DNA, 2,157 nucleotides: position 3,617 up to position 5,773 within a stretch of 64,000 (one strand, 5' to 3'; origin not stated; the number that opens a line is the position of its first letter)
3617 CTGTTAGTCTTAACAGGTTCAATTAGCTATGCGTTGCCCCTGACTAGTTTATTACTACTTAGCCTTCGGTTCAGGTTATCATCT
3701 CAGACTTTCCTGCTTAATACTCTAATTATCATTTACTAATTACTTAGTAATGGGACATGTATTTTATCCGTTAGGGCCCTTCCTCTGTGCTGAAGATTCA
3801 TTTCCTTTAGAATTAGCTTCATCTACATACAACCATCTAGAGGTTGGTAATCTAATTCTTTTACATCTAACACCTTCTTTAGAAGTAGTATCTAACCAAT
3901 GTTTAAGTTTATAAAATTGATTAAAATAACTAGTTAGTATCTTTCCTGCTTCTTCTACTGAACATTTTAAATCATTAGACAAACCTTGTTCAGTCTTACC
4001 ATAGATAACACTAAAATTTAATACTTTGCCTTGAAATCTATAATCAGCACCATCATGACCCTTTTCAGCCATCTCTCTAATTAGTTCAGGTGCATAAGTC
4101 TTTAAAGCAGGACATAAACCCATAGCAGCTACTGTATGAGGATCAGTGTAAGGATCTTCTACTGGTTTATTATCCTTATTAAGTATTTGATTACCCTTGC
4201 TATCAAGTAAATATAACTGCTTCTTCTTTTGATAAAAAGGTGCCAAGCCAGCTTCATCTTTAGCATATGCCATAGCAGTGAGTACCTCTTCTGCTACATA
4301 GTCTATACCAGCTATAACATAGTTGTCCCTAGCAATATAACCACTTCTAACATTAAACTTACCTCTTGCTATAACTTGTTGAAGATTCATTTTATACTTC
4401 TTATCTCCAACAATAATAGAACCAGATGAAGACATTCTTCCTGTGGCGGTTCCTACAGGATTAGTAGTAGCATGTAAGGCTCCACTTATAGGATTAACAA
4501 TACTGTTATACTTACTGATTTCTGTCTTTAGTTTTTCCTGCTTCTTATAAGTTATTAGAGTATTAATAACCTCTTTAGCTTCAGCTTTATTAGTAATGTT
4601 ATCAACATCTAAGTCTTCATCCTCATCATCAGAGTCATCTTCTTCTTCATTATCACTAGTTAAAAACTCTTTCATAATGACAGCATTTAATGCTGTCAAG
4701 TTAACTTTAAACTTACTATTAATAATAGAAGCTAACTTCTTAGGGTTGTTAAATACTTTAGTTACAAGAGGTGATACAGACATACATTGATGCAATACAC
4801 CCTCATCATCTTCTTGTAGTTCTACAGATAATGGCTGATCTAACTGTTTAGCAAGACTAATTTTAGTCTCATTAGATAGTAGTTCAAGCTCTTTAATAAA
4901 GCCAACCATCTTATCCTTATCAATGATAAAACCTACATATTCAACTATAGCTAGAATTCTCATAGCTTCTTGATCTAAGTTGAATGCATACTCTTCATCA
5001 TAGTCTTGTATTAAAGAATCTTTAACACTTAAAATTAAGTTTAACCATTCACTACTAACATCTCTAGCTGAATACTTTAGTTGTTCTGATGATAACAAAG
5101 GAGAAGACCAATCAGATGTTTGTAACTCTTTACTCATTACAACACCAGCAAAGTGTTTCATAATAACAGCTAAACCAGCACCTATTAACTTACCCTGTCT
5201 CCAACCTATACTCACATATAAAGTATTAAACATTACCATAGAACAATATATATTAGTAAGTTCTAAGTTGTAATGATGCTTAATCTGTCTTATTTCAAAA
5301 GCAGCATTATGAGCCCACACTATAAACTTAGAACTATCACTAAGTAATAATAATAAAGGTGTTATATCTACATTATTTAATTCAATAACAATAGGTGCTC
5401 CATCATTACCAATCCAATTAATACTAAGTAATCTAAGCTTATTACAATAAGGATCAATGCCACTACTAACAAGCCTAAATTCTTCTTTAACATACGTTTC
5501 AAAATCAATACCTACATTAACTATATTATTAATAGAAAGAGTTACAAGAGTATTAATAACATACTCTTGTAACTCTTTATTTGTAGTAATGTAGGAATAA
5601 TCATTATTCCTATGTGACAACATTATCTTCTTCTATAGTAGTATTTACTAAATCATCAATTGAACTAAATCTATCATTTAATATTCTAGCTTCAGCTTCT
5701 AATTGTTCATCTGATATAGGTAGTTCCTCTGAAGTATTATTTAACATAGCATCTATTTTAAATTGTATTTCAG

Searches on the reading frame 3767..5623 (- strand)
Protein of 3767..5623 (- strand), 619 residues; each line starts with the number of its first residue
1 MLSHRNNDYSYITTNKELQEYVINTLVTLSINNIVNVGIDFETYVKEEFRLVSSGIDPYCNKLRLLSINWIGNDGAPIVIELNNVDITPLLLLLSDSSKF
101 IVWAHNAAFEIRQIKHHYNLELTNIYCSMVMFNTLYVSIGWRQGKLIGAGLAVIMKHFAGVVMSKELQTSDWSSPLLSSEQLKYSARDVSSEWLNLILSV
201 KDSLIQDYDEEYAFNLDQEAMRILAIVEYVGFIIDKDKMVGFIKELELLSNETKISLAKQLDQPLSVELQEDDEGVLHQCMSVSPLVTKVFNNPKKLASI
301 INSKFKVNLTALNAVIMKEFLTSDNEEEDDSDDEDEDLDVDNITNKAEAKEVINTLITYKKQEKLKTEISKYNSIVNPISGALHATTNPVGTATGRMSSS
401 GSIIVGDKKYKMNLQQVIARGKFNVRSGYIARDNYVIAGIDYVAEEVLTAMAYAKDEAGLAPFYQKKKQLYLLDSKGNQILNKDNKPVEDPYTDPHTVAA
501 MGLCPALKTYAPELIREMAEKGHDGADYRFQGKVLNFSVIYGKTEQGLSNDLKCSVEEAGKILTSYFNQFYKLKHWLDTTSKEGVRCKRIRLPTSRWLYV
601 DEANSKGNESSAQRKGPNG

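Call 10: search_protein_families(library=phrogs, proteins=[window:3767-5623:-], max_evalue=0.001)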
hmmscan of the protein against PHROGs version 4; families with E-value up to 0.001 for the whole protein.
window:3767-5623:- (619 aa): 6 families
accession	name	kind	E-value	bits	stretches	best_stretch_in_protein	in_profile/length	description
phrog_17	-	DNA, RNA and nucleotide metabolism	3.4e-42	145.6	1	17-605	660-1141/1445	DNA polymerase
phrog_31382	-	DNA, RNA and nucleotide metabolism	3.9e-41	142.2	1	8-417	9-409/427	3'-5' exonuclease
phrog_35406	-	DNA, RNA and nucleotide metabolism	6.8e-17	62.6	1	421-615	4-197/320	DNA polymerase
phrog_2573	-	DNA, RNA and nucleotide metabolism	7.4e-08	32.9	1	527-593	84-150/336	DNA polymerase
phrog_5995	-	DNA, RNA and nucleotide metabolism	1.9e-06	28.6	1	537-583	2-48/236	DNA polymerase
phrog_12241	-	DNA, RNA and nucleotide metabolism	0.00015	21.9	1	216-401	317-487/502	DNA polymerase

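Call 12: search_dna_similar(query=window:3767-5623:-, collection=phages, mode=protein, max_rows=15)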
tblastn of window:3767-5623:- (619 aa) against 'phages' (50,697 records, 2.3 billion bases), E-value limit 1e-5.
Records with a match: 53; places in all: 53; records where one place covers at least 80% of the query: 10.
Best place of each record, by identity: <60% 53.
By first word of the organism name: Clostridium 31; Microcystis 8; Bacillus 6; uncultured 2; Lysinibacillus 2; Pseudanabaena 2; Cyanophage 1; Microcoleus 1.
By host as written in the record: Clostridium sporogenes ATCC-15579 29; - 7; Microcystis aeruginosa FACHB524 4; Microcystis aeruginosa 2; Lysinibacillus fusiformis 2; Clostridium sporogenes 2; Cyanobacteria 1; Bacillus thuringiensis kurstaki 1; and 5 more.
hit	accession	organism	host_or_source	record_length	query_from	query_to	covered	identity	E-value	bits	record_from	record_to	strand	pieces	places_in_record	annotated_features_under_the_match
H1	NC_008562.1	Microcystis phage LMM01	-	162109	37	618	93%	29.8%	1e-27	212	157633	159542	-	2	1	3'-5' exonuclease | DNA polymerase | hypothetical protein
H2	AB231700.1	Microcystis phage LMM01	-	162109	37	618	93%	29.8%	1e-27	212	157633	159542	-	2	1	3'-5' exonuclease | DNA polymerase | hypothetical protein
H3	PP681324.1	Microcystis phage MaMV-DL02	Microcystis aeruginosa FACHB524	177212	37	618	93%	29.4%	2e-27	209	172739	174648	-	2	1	hypothetical protein (x2)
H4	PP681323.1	Microcystis phage MaMV-DL01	Microcystis aeruginosa FACHB524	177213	37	618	93%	29.4%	2e-27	209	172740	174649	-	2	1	hypothetical protein (x2)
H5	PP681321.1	Microcystis phage MaMV-CH01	Microcystis aeruginosa FACHB524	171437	37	618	93%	29.2%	4e-28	212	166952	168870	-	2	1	hypothetical protein (x2)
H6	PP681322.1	Microcystis phage MaMV-CH02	Microcystis aeruginosa FACHB524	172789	37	618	93%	29.2%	4e-28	212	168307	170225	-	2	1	hypothetical protein (x2)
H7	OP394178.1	Cyanophage MaMV-DH01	Cyanobacteria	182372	37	618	93%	29.2%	4e-28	212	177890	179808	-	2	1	3'-5' exonuclease | DNA polymerase | hypothetical protein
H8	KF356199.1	Microcystis phage MaMV-DC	Microcystis aeruginosa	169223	37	618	93%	29.2%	2e-27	210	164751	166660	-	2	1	3'-5' exonuclease | DNA polymerase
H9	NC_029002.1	Microcystis phage MaMV-DC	Microcystis aeruginosa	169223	37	618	93%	29.2%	2e-27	210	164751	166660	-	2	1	3'-5' exonuclease | DNA polymerase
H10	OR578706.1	Microcoleus phage My-WqHQDG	river water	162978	4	618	99%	25.6%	5e-45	178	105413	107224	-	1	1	DNA polymerase family A | hypothetical protein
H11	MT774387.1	uncultured phage cr111_1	human feces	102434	45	460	67%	22.7%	5e-8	62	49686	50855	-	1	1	DNA polymerase I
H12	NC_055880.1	uncultured phage cr111_1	human feces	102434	45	460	67%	22.7%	5e-8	62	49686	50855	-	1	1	DNA polymerase I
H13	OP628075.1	Lysinibacillus phage vB_LfM_LysYB1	Lysinibacillus fusiformis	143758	348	618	44%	25.6%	5e-12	76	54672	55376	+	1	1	DNA polymerase family A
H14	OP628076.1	Lysinibacillus phage vB_LfM_LysYB2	Lysinibacillus fusiformis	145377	348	618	44%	25.6%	5e-12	76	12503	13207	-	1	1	DNA polymerase family A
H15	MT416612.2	Bacillus phage YungSlug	Bacillus thuringiensis kurstaki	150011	351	593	39%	25.5%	3e-8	63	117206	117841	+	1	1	DNA polymerase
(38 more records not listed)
